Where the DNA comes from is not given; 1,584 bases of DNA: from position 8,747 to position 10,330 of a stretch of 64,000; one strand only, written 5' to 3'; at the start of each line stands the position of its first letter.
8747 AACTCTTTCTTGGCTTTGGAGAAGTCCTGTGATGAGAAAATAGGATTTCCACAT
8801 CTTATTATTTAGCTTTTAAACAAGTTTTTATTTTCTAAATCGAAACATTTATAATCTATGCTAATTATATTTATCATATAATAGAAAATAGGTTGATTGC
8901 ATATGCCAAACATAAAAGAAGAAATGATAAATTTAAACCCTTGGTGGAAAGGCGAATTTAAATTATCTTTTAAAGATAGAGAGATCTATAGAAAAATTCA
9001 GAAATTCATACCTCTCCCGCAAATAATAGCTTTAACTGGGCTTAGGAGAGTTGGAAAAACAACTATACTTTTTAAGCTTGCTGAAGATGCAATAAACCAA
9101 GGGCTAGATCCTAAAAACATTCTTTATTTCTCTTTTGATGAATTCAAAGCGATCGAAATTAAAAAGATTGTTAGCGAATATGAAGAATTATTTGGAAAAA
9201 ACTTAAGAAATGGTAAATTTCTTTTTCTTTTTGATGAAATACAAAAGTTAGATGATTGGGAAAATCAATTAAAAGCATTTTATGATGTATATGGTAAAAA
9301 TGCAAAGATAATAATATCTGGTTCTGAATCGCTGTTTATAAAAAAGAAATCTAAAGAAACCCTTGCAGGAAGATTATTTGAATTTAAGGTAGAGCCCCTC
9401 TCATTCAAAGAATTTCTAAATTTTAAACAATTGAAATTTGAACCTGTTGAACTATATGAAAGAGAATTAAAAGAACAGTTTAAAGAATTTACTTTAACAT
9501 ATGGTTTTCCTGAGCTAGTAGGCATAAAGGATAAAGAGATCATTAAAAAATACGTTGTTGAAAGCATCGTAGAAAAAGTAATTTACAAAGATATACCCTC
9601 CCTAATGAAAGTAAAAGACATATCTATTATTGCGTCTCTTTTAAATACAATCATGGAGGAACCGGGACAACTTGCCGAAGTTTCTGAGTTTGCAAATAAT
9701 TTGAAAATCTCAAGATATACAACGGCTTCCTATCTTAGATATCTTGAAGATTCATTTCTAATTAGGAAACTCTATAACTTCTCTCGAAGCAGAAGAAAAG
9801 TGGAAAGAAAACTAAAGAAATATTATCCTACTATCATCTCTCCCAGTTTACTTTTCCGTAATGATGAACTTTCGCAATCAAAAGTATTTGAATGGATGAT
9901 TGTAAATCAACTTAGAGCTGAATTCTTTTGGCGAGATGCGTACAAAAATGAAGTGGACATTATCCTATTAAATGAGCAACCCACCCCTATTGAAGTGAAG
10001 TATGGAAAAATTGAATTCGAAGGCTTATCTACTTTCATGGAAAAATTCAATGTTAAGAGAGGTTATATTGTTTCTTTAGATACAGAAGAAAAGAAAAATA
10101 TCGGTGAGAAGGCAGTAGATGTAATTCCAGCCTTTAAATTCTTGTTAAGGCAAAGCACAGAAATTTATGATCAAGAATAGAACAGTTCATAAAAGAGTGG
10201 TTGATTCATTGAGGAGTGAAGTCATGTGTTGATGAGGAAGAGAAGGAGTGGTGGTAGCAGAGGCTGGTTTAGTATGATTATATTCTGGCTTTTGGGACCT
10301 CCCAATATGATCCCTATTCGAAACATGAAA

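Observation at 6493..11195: Three tandem ~1.1-kb duplicons with near-identical ends and diverged centres, resembling a surface-protein diversification cassette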

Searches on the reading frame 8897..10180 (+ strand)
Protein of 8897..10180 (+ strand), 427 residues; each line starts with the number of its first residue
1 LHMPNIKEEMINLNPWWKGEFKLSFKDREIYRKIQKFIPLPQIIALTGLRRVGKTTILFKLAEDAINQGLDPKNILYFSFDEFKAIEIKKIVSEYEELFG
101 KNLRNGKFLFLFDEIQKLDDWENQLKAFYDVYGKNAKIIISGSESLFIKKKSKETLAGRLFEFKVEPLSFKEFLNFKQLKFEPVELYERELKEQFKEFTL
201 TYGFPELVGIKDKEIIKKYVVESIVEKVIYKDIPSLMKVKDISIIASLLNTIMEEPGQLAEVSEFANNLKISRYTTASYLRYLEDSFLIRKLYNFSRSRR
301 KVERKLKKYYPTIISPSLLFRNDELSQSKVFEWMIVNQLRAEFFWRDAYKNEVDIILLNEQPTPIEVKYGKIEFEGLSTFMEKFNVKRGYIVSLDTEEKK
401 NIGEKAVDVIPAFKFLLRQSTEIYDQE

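Call 10: search_protein_families(library=pfam, proteins=[window:8897-10180:+], max_evalue=0.01)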
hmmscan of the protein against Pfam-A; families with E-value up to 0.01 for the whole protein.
window:8897-10180:+ (427 aa): 5 families
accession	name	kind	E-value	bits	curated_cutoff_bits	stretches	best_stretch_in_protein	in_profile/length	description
PF13173.12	AAA_14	-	4.8e-34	117.6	27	1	42-174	3-129/129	AAA domain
PF13635.12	DUF4143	-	7e-20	71.8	28.1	1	231-370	2-160/160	Domain of unknown function (DUF4143)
PF13401.12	AAA_22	-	0.0017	19.1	27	0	42-145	6-125/130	AAA domain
PF20720.3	nSTAND3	-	0.004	17.3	27.2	1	29-102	5-78/155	Novel STAND NTPase 3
PF00308.24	Bac_DnaA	-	0.0047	17.6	23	0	51-141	44-136/162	Bacterial DnaA ATPAse domain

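Call 44: search_protein_families(library=padloc, proteins=[window:8897-10180:+], max_evalue=0.001)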
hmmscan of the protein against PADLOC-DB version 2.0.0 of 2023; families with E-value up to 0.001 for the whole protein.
window:8897-10180:+ (427 aa): 7 families
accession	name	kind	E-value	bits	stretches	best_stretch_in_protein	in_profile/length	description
PDLC04787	PDC-S01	-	2.8e-66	222.1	1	24-419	9-409/412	-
PDLC04789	PDC-S01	-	1.6e-43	147.2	1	27-310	3-264/375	-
PDLC04790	PDC-S01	-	4.6e-35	119.1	1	27-393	13-397/422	-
PDLC04791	PDC-S01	-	2.9e-30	103.2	1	40-395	18-378/395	-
PDLC04786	PDC-S01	-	5.5e-21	72.8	1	44-413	23-427/439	-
PDLC04788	PDC-S01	-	1.1e-20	72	1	46-310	24-297/448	-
PDLC04792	PDC-S01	-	5.8e-13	46.2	1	27-413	3-428/452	-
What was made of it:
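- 8897..10180 (+): AAA_14/DUF4143 ATPase gene that separates B from C. It matches the PADLOC candidate defence family PDC-S01. Pfam 4.8e-34 and 7e-20 (call 10); PADLOC 2.8e-66 (call 44).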

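Call 45: search_protein_families(library=phrogs, proteins=[window:8897-10180:+], max_evalue=0.001)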
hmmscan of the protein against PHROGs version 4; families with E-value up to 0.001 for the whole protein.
window:8897-10180:+ (427 aa): 0 families
